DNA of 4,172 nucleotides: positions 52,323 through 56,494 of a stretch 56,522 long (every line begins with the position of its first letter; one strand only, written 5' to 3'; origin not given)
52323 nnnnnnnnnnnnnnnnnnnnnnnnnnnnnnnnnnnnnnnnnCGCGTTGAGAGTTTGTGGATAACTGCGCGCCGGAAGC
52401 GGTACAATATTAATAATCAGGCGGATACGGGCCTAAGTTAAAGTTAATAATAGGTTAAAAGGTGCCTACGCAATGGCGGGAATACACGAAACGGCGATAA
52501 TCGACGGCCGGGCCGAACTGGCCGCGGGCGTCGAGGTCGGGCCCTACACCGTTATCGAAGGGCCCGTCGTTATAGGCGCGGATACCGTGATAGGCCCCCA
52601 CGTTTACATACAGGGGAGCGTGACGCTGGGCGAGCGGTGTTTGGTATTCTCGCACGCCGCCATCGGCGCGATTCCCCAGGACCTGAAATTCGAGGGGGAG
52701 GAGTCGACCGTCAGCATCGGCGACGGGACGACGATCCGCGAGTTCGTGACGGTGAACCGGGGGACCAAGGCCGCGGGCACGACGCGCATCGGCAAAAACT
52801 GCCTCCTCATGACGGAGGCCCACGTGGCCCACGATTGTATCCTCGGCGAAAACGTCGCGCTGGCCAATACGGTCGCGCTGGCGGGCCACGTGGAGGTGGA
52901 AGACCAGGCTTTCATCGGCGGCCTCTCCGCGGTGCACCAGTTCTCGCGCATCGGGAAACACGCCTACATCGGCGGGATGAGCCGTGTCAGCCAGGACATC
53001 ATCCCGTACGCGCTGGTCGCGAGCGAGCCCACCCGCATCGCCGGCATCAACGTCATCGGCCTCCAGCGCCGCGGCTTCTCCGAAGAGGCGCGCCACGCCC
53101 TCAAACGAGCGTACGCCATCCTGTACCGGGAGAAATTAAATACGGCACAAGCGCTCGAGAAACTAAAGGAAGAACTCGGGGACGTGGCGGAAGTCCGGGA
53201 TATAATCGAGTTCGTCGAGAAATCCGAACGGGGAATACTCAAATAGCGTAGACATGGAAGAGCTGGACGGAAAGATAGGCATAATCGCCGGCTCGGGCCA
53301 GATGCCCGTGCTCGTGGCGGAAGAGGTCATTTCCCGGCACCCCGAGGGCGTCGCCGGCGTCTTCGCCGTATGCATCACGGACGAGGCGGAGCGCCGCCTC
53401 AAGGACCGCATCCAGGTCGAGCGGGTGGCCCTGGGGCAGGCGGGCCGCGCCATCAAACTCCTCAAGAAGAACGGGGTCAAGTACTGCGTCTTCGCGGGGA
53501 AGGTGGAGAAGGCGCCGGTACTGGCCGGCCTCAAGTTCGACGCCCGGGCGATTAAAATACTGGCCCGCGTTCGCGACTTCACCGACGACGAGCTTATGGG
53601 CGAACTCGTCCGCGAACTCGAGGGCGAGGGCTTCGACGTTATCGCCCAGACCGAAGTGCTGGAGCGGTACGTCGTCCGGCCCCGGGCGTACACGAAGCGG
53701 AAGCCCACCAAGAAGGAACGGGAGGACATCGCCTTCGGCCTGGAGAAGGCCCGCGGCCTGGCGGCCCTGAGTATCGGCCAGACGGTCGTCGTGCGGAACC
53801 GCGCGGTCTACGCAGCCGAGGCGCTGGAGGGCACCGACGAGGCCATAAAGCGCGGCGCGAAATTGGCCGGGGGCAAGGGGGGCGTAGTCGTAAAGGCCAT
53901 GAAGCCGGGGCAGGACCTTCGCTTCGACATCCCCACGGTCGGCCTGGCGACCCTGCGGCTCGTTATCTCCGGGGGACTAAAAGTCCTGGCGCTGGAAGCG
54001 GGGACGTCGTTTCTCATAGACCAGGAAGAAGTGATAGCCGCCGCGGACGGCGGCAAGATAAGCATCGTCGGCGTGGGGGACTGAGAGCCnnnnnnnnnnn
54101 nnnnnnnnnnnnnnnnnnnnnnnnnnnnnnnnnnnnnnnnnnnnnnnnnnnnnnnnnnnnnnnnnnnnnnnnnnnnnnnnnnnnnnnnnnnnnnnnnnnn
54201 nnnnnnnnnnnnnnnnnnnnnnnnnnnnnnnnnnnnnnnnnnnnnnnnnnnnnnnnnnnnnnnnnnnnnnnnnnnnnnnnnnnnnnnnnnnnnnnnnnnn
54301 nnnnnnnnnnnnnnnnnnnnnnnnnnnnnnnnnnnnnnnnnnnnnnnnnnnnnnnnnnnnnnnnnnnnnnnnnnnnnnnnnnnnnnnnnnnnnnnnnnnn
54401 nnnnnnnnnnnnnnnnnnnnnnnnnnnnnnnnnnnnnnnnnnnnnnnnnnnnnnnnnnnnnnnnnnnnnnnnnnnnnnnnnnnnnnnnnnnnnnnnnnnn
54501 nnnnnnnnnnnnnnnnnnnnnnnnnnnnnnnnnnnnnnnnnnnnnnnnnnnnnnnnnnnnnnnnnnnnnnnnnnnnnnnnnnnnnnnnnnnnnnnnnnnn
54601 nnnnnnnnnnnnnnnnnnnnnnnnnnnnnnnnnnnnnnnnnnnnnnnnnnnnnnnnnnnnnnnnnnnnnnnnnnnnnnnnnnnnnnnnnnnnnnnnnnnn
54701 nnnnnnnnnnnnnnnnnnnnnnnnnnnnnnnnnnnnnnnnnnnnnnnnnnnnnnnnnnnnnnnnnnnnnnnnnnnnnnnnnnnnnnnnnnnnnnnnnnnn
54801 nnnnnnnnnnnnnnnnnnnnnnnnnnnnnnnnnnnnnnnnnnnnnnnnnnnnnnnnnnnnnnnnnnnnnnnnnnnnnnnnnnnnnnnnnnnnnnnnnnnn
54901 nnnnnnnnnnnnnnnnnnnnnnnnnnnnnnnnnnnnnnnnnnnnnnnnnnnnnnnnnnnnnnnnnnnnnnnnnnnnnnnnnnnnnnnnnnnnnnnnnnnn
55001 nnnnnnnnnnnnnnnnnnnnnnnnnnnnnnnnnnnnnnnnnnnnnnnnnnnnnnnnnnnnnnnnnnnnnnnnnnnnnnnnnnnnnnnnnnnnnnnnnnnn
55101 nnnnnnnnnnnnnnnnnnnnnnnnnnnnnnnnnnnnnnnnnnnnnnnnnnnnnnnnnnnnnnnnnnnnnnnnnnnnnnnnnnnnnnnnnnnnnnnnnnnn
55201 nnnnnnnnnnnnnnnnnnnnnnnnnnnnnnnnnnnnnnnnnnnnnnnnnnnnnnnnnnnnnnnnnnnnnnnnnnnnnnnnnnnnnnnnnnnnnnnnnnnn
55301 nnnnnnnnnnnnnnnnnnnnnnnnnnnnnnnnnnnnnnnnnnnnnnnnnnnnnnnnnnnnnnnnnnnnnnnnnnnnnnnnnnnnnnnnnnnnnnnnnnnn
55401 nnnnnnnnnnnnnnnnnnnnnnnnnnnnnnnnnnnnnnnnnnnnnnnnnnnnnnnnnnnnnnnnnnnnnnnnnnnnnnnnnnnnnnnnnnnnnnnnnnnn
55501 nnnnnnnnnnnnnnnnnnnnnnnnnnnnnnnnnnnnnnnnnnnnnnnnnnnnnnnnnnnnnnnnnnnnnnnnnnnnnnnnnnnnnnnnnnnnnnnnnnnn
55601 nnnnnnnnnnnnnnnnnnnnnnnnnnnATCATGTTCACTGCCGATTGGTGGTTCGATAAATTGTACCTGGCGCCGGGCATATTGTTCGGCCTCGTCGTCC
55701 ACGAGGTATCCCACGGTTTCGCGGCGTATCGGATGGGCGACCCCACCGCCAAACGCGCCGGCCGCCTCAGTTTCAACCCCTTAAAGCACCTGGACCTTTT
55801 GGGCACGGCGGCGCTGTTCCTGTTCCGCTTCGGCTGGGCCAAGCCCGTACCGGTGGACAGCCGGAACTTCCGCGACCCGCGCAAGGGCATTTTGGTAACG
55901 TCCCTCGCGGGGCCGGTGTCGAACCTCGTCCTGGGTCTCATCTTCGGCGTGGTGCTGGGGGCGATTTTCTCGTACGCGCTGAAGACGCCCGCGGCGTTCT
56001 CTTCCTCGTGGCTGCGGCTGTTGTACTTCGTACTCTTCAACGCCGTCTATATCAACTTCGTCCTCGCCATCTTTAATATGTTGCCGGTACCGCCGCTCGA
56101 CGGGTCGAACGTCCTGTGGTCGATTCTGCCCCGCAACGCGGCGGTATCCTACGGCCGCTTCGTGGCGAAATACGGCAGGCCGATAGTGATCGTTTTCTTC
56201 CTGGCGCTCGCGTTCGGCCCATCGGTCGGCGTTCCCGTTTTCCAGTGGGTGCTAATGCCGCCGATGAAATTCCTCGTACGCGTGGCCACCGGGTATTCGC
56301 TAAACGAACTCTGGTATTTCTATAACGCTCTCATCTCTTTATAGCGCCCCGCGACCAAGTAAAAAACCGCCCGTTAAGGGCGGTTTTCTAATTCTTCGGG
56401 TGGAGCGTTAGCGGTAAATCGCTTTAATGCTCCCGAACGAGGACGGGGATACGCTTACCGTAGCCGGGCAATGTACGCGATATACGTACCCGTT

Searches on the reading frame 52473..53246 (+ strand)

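Call 53: search_protein_families(library=pfam, proteins=[window:52473-53246:+], max_evalue=0.001)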
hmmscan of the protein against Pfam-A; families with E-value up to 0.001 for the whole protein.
window:52473-53246:+ (257 aa): 5 families
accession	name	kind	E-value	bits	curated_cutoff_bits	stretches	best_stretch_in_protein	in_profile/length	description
PF13720.11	Acetyltransf_11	-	3e-28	98.5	24.5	1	175-255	1-81/82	Udp N-acetylglucosamine O-acyltransferase; Domain 2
PF00132.30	Hexapep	-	1.6e-27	94.4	27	2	104-134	2-32/36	Bacterial transferase hexapeptide (six repeats)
PF25084.1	LbH_EIF2B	-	9.9e-09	35.6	54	0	78-161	20-100/105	EIF2B subunit epsilon LbH domain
PF14602.12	Hexapep_2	-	3.2e-05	24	27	0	31-58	1-26/34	Hexapeptide repeat of succinyl-transferase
PF25087.1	GMPPB_C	-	3.2e-05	24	39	0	79-156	22-97/110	GMPPB C-terminal domain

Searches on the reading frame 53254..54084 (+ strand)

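Call 53: search_protein_families(library=pfam, proteins=[window:53254-54084:+], max_evalue=0.001)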
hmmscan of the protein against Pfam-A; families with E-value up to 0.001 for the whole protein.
window:53254-54084:+ (276 aa): 2 families
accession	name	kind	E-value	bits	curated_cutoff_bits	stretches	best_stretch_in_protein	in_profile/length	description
PF06230.17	LpxI_C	-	3.9e-45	153.4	25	1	145-272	4-131/131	LpxI C-terminal domain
PF17930.7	LpxI_N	-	4.5e-30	104.7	25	1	7-137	1-127/129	LpxI N-terminal domain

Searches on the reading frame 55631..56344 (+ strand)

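Call 53: search_protein_families(library=pfam, proteins=[window:55631-56344:+], max_evalue=0.001)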
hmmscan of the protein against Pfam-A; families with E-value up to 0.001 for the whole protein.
window:55631-56344:+ (237 aa): 1 family
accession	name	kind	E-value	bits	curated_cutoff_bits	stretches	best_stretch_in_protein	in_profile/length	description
PF02163.28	Peptidase_M50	-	1.4e-11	44.6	27.2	1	16-192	5-220/221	Peptidase family M50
